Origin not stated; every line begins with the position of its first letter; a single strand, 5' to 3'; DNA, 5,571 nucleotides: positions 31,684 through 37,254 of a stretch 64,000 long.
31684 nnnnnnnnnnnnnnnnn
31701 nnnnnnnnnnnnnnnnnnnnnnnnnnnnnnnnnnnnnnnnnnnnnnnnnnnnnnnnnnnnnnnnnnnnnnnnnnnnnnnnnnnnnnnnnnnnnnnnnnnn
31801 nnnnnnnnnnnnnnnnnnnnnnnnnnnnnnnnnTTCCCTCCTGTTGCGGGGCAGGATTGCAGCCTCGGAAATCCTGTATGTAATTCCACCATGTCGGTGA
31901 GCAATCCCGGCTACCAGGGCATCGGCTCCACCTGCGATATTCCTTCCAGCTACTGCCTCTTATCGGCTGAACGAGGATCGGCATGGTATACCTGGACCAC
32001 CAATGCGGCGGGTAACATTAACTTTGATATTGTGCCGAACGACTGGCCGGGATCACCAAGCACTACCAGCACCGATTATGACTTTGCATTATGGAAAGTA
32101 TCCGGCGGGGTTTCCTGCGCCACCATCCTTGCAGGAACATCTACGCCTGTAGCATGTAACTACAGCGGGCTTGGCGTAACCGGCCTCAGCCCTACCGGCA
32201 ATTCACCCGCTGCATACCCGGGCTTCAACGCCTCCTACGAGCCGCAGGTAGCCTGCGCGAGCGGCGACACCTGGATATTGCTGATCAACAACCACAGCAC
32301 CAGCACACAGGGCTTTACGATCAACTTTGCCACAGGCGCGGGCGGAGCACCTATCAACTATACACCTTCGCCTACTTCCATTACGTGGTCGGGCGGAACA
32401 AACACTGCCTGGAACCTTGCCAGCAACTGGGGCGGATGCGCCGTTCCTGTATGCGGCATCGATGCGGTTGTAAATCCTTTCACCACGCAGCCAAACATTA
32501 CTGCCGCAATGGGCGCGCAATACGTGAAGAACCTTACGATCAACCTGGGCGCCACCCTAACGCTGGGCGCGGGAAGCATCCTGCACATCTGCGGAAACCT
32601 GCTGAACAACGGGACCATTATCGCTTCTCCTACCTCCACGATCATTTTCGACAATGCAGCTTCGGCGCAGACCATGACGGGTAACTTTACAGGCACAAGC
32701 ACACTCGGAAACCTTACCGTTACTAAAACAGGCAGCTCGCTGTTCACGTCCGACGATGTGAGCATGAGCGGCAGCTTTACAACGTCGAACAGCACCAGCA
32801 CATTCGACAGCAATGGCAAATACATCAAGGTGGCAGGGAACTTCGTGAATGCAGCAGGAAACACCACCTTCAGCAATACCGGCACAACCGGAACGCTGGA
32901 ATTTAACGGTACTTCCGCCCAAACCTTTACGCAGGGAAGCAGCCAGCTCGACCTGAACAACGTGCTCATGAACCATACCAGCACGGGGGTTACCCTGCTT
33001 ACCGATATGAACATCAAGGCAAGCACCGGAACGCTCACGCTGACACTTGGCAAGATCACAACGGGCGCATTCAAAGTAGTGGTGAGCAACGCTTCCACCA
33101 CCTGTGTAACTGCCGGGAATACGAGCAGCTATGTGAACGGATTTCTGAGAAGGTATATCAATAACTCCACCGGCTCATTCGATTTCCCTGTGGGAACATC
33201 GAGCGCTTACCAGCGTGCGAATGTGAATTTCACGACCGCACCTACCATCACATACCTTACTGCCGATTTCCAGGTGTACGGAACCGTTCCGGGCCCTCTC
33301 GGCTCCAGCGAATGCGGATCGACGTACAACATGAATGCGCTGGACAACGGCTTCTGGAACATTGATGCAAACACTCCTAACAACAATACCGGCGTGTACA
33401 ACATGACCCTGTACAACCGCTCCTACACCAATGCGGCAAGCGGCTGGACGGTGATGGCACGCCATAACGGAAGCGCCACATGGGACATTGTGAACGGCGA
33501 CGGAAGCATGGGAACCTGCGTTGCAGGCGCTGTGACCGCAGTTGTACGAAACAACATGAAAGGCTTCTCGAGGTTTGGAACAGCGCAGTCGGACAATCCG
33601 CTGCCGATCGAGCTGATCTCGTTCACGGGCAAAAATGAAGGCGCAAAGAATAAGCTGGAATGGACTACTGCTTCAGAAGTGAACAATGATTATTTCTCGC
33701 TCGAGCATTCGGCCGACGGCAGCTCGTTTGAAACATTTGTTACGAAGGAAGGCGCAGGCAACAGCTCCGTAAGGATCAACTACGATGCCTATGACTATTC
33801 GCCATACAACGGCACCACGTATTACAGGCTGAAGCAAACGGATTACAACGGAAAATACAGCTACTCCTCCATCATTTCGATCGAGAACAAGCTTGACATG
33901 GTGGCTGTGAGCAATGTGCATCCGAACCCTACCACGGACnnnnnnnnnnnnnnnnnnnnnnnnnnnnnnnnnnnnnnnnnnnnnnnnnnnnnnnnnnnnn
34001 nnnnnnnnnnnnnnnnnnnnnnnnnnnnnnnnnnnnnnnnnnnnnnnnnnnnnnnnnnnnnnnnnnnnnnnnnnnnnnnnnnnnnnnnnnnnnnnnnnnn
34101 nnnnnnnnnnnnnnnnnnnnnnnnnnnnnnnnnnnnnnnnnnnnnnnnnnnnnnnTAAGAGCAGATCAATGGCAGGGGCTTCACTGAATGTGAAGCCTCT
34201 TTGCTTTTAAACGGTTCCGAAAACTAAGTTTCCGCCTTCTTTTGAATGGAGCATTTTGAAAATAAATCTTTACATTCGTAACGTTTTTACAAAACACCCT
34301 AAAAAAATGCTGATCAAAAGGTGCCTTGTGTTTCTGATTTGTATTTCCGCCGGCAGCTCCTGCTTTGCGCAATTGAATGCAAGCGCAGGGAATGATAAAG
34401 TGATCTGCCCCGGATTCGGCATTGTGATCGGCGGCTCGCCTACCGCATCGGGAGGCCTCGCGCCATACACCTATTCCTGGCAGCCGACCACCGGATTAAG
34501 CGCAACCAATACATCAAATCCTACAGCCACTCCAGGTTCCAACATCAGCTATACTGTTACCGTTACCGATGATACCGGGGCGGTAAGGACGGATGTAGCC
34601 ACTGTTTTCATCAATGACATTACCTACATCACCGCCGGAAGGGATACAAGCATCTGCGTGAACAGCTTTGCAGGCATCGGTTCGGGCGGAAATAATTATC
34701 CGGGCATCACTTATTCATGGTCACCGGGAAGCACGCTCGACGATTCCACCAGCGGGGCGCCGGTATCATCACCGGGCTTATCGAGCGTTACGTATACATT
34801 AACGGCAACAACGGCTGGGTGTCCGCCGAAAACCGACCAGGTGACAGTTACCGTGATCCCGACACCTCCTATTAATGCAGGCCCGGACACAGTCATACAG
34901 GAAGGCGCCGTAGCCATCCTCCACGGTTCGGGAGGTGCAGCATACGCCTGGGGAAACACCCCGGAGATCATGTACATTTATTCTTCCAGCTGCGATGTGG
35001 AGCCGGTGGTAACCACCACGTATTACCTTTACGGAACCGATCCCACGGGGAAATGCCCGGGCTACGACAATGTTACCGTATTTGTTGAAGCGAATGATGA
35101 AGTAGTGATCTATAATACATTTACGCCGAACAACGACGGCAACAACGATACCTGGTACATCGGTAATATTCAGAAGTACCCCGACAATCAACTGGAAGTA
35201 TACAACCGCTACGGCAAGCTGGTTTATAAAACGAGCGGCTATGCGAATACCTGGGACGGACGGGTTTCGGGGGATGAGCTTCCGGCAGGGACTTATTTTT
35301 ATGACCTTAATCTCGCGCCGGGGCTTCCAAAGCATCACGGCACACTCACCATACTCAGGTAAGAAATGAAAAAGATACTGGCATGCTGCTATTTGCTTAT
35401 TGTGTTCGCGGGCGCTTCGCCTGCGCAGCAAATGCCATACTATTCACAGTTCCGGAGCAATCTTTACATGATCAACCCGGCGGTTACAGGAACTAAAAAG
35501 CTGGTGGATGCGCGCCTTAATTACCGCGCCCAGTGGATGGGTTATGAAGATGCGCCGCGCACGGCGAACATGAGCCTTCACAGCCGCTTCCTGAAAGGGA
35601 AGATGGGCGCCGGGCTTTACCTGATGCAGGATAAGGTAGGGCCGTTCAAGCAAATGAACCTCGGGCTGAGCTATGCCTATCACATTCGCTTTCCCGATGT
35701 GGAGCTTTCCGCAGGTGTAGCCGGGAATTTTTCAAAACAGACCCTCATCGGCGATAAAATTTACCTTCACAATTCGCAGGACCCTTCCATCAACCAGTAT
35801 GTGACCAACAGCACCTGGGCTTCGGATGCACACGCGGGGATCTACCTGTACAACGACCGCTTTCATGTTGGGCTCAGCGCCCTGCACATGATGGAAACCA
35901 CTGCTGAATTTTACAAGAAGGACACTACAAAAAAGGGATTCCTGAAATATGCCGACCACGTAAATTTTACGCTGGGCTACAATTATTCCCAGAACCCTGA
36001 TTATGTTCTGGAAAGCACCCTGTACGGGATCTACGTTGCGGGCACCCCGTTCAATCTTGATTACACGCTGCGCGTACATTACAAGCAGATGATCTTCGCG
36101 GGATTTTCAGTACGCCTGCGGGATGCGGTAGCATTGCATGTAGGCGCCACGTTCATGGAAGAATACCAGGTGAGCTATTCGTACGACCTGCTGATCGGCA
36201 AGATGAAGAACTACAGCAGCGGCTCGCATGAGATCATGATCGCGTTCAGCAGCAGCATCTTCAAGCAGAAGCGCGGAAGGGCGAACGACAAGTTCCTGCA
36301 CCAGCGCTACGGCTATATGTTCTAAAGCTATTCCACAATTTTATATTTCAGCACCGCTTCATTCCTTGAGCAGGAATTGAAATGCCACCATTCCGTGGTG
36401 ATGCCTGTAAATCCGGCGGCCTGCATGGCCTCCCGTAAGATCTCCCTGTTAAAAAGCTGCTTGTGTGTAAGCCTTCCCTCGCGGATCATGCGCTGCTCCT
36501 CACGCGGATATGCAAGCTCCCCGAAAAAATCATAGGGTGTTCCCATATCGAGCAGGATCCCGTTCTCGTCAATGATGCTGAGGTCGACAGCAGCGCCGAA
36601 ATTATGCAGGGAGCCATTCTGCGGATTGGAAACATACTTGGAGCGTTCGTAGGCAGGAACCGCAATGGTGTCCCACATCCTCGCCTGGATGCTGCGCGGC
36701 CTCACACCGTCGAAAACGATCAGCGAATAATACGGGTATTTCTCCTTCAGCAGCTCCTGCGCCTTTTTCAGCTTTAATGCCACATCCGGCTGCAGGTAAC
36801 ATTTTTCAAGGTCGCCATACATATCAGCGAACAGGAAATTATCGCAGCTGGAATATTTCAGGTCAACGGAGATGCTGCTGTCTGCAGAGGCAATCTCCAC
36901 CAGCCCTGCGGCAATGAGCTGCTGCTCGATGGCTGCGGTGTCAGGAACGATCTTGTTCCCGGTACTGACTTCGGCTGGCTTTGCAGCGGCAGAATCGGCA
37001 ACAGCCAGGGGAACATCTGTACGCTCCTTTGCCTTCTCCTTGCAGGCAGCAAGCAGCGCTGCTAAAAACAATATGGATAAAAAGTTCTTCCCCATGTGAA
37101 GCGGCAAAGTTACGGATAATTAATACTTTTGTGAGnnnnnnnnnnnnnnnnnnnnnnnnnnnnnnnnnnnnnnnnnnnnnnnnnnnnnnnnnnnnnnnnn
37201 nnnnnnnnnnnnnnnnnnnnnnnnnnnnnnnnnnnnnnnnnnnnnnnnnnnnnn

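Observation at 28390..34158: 1,922-aa T9SS adhesin with three near-identical 660-bp internal repeats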

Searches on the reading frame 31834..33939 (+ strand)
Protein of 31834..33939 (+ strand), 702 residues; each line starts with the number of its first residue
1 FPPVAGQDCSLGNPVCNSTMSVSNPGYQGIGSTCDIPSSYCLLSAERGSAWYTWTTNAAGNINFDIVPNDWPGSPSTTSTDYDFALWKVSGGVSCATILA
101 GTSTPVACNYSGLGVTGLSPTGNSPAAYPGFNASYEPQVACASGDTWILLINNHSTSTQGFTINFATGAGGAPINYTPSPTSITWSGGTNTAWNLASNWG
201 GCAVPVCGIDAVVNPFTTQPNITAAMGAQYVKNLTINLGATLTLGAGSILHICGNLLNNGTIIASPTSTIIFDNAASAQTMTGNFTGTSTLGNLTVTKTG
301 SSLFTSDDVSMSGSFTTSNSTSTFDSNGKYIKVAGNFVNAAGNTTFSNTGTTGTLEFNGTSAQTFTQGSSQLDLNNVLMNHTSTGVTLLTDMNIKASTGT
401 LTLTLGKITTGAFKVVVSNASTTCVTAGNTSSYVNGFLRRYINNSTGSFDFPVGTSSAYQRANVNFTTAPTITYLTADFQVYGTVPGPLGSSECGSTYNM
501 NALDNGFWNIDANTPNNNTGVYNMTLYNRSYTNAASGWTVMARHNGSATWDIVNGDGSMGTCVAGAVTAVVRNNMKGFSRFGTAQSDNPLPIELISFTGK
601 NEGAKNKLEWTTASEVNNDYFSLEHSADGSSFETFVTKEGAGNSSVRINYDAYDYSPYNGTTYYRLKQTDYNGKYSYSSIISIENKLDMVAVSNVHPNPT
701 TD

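Call 39: predict_structure(alignment_id=A3)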
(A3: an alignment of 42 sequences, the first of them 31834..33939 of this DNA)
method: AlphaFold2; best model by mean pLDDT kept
length: 702 residues; sequences in the alignment: 42
mean_pLDDT: 87.3   pTM: 0.73
mean pLDDT of the five models: 87.3, 84.6, 84.5, 84.0, 82.5
residues with pLDDT >= 90: 395; 70-90: 238; 50-70: 47; < 50: 22
segments of 3 or more residues with pLDDT < 50: 29-33, 689-702
pLDDT, mean of each block of 10 residues (from residue 1): 64 85 65 58 64 89 90 81 88 84 88 86 83 89 91 77 81 77 81 89 89 88 97 94 98 96 98 87 96 94 96 97 96 98 95 96 97 98 96 96 97 97 95 97 91 94 93 94 93 86 95 74 93 90 81 80 82 89 85 78 92 82 93 95 82 92 92 84 71 41 35
secondary structure, 60 per line:
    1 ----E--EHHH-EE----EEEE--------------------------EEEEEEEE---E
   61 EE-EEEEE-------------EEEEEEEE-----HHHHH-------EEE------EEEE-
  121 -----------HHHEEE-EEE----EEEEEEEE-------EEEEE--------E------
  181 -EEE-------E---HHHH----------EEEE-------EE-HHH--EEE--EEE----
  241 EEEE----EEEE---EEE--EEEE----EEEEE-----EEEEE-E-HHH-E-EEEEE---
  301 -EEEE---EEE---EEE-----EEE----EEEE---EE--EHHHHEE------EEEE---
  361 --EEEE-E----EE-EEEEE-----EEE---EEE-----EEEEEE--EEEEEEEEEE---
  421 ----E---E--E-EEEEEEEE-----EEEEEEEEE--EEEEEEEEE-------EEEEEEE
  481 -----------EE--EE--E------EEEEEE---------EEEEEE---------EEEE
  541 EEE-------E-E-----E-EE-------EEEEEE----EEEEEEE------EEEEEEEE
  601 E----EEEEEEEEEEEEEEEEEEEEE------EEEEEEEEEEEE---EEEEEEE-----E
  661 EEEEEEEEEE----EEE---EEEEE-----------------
elements in order (helices of 4 or more, strands of 3 or more residues): E19-22 E49-56 E60-62 E64-68 E82-89 H95-99 E107-109 E116-119 E135-137 E139-141 E146-153 E161-165 E182-184 H196-199 E210-213 E229-231 E234-236 E241-244 E249-252 E256-258 E261-264 E269-273 E279-283 E293-297 E302-305 E309-311 E315-317 E323-325 E330-333 H342-345 E354-357 E363-366 E376-380 E386-388 E392-394 E400-405 E408-417 E434-441 E447-455 E458-466 E474-480 E507-512 E522-527 E537-543 E570-575 E580-586 E593-601 E606-626 E633-644 E648-654 E660-670 E675-677 E681-685
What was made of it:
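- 31834..32391 (+): M3 (residues 1149-1334): the most conserved domain, a beta-sandwich with an invariant acidic cluster (PNDW............). Predicted beta-rich, with lower pLDDT at its first 50 residues (call 39).
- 32392..33084 (+): Right-handed beta-helix / beta-solenoid stalk (about residues 1335-1565). Regular short strands with block mean pLDDT mostly 94-98 (call 39).
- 33085..33909 (+): Beta-sandwich domain (about residues 1566-1735) followed by an FN3/Ig-like domain (about residues 1736-1840) preceding the CTD. Secondary structure of the model (call 39).
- On Right-handed parallel beta-helix (pectate-lyase-like fold): Block mean pLDDT mostly 94-98 with regular short strands (call 39).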

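Call 42: fold_search(model_id=the predicted structure, library=pdb)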
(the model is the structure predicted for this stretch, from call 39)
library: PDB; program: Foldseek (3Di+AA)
matches with E <= 10: 1384; with E <= 0.001: 1
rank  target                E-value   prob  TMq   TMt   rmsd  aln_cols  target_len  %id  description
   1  5z06_B                2.3e-04  1.00  0.10  0.11  16.8       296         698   13  Crystal structure of beta-1,2-glucanase from Parabacteroides distasonis (released 2018-05-30)
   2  2jll                  4.4e-03  0.97  0.12  0.19  21.7       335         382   11  Crystal structure of NCAM2 IgIV-FN3II (released 2009-11-17)
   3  8xwy_B                1.0e-02  0.99  0.10  0.34  11.6       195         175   10  Structure of Interleukin-27 (released 2025-01-22)
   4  6kzb_A                1.9e-02  0.98  0.12  0.12  12.9       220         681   10  Transglutaminase2 complexed with calcium (released 2020-12-09)
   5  6bcs                  2.2e-02  0.94  0.10  0.29  15.1       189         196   15  LilrB2 D1D2 domains complexed with benzamidine (released 2018-09-05)
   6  3s3j_A                2.4e-02  0.75  0.11  0.12  14.4       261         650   10  Transglutaminase 2 in complex with a novel inhibitor (released 2012-06-06)
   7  5g56                  2.6e-02  0.90  0.13  0.13  14.4       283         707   13  THE TETRA-MODULAR CELLULOSOMAL ARABINOXYLANASE CtXyl5A STRUCTURE AS REVEALED BY X-RAY CRYSTALLOGRAPHY (released 2016-06-29)
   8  8pn3_A                2.9e-02  0.77  0.11  0.21  16.4       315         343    8  Crystal structure of the HC7-Glu200Ala mutant complexed to a tetraglycopeptide. (released 2024-03-06)
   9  2jix_B                3.2e-02  0.99  0.11  0.32  11.9       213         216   11  Crystal structure of ABT-007 FAB fragment with the soluble domain of EPO receptor (released 2007-07-10)
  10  8iyk_F                3.6e-02  0.82  0.10  0.09  32.0       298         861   11  Tail tip conformation 1 of phage lambda tail (released 2023-10-18)
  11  8pn3_B                3.6e-02  0.75  0.11  0.21  16.6       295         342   10  Crystal structure of the HC7-Glu200Ala mutant complexed to a tetraglycopeptide. (released 2024-03-06)
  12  8pmu                  3.6e-02  0.63  0.11  0.20  19.9       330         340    9  Crystal structure of the HC7 apo form (released 2024-03-06)
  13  8s5s                  3.8e-02  0.97  0.11  0.19  10.0       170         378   12  Crystal structure of a Sulfite dehydrogenase from Thermus thermophilus (released 2024-11-27)
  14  1x4x_MODEL_1_A        3.9e-02  1.00  0.11  0.59   3.7        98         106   16  Solution structure of the 6th fibronectin type III domain from human fibronectin type III domain containing pr (released 2005-11-15)
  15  7zhj_b                3.9e-02  0.99  0.11  0.08  19.2       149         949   18  Tail tip of siphophage T5 : tip proteins (released 2023-02-08)
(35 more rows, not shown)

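Call 74: search_solved_structures(query=A3, max_evalue=0.1)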
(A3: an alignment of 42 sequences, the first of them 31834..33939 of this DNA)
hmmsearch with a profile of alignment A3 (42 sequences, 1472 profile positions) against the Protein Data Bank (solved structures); distinct sequences matched with E-value up to 0.1: 21.
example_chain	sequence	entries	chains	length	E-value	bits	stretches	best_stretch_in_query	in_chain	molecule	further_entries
1x5k_A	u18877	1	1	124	2e-06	28.7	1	226-302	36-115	Neogenin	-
6z3m_E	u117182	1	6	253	6.1e-06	27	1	227-304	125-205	Neogenin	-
4bq6_A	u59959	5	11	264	6.8e-06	26.9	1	227-303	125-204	NEOGENIN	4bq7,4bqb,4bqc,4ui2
3p4l_A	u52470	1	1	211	8.8e-06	26.5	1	226-302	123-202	Neogenin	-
4bq8_A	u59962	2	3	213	9e-06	26.5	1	227-302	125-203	NEOGENIN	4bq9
7ndg_B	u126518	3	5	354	1e-05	26.3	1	225-304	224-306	Neogenin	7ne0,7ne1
6fzv_D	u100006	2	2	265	2.3e-05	25.1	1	307-424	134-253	Procollagen C-endopeptidase enhancer 1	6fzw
9en2_A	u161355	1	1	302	6.6e-05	23.6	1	307-421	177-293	Procollagen C-endopeptidase enhancer 1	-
8ivw_A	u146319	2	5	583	8.2e-05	23.3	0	361-425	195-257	Neuropilin-2 | aNRP2-14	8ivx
2qqk_A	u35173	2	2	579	9e-05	23.2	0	361-425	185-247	Neuropilin-2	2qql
7m22_N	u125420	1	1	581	9.1e-05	23.2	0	361-425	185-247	Neuropilin-2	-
7t4s_F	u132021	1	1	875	0.00027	21.6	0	361-425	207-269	Neuropilin-2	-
2wno_A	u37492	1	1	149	0.00044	20.9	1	316-438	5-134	TUMOR NECROSIS FACTOR-INDUCIBLE GENE 6 PROTEIN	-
4gz9_A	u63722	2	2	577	0.0067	17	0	314-426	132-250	Neuropilin-1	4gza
7m0r_E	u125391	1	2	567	0.0079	16.7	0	314-426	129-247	Neuropilin-1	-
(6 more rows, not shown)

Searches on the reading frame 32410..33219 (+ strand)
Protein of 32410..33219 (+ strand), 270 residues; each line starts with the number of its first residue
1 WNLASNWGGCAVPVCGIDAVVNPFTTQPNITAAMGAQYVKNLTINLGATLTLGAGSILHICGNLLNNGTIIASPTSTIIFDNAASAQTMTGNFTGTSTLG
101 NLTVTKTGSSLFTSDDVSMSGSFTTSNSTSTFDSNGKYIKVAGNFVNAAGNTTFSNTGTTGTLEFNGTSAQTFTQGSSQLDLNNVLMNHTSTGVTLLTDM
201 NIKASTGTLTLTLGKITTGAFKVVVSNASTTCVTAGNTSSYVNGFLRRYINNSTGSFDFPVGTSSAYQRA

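Call 18: search_protein_families(library=pfam, proteins=[window:32410-33219:+], max_evalue=5)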
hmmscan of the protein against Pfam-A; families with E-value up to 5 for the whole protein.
seq(270 aa): 0 families
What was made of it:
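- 32392..33084 (+): No Pfam hit (call 18).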

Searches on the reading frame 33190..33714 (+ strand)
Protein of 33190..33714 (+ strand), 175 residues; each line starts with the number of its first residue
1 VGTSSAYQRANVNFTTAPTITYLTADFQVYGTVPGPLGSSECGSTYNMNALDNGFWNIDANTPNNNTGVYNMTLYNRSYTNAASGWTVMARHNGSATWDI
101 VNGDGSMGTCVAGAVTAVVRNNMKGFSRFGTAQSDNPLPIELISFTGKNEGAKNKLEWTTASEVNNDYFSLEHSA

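Call 18: search_protein_families(library=pfam, proteins=[window:33190-33714:+], max_evalue=5)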
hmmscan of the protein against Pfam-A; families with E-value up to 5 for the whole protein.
seq(175 aa): 1 family
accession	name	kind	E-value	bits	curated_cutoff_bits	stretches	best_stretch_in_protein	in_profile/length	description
PF11410.13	Antifungal_pept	-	0.17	12.3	22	1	103-113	9-19/33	Antifungal peptide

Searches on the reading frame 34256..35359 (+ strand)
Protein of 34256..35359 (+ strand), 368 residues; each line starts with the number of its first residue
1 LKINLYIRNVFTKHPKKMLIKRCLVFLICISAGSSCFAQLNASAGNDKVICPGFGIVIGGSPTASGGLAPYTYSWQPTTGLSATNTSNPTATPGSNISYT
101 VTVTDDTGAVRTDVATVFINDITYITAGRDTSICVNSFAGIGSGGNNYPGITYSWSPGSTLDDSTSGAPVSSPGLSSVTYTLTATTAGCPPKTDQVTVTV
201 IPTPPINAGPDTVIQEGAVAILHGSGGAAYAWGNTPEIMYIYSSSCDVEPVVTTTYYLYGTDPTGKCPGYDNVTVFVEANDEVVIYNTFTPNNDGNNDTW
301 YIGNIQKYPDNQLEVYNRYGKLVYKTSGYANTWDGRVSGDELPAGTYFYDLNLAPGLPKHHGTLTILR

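Call 11: search_protein_families(library=pfam, proteins=[window:34256-35359:+], max_evalue=0.001)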
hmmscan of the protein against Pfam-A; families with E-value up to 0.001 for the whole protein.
window:34256-35359:+ (368 aa): 2 families
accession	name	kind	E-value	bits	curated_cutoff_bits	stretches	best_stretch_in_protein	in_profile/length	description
PF13585.12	CHU_C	-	5.3e-26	91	27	1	284-361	2-81/86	CHU_C Type IX secretion signal domain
PF22352.2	K319L-like_PKD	-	0.00034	21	27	0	152-200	30-84/84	K319L-like, PKD domain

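Call 28: search_protein_families(library=ncbifam, proteins=[window:34256-35359:+], max_evalue=1)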
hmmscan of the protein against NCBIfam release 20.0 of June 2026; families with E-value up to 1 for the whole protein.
window:34256-35359:+ (368 aa): 2 families
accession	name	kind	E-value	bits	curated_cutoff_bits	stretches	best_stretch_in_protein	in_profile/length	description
TIGR04131.1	Bac_Flav_CTERM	domain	1.3e-21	76.5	35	1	286-367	4-84/85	T9SS type B sorting domain-containing protein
TIGR04183.1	Por_Secre_tail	domain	0.036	14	23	1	291-351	3-58/72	T9SS type A sorting domain-containing protein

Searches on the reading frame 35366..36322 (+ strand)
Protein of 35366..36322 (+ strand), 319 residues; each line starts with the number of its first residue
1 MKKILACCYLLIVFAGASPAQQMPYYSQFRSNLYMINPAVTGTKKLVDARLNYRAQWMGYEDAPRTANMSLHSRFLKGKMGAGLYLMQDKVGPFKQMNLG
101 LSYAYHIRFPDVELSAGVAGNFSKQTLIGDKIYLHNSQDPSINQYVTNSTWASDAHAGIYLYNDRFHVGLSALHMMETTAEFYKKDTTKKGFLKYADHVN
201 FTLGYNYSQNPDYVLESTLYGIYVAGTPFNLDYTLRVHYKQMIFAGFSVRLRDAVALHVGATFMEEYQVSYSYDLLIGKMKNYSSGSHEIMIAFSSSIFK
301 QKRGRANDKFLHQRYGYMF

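Call 11: search_protein_families(library=pfam, proteins=[window:35366-36322:+], max_evalue=0.001)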
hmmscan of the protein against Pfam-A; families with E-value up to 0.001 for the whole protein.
window:35366-36322:+ (319 aa): 2 families
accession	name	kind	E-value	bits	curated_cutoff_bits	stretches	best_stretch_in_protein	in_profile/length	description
PF11751.14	PorP_SprF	-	1e-60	206.1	22.3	1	20-294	3-273/273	Type IX secretion system membrane protein PorP/SprF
PF13729.12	TraF_2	-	5.3e-06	26.3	25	1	94-216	136-249/264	F plasmid transfer operon, TraF, protein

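Call 28: search_protein_families(library=ncbifam, proteins=[window:35366-36322:+], max_evalue=1)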
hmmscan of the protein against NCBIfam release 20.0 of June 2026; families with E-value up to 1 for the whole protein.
window:35366-36322:+ (319 aa): 1 family
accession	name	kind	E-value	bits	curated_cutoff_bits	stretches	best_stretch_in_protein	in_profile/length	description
TIGR03519.1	T9SS_PorP_fam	subfamily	1.5e-65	221.6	90.55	1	1-295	1-291/292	PorP/SprF family type IX secretion system membrane protein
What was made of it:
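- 35366..36325 (+): Neighbour: PorP/SprF-family outer-membrane protein, the presumed cognate shuttle of the type-B protein just upstream. PF11751 1e-60 and TIGR03519 1.5e-65 (calls 11, 28).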

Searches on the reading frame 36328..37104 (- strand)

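Call 11: search_protein_families(library=pfam, proteins=[window:36328-37104:-], max_evalue=0.001)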
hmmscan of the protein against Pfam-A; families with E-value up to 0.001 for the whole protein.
window:36328-37104:- (258 aa): 1 family
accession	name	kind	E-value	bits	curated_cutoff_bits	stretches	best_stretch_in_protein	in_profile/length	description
PF01427.22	Peptidase_M15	-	8.4e-27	94.7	27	1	66-245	3-185/199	D-ala-D-ala dipeptidase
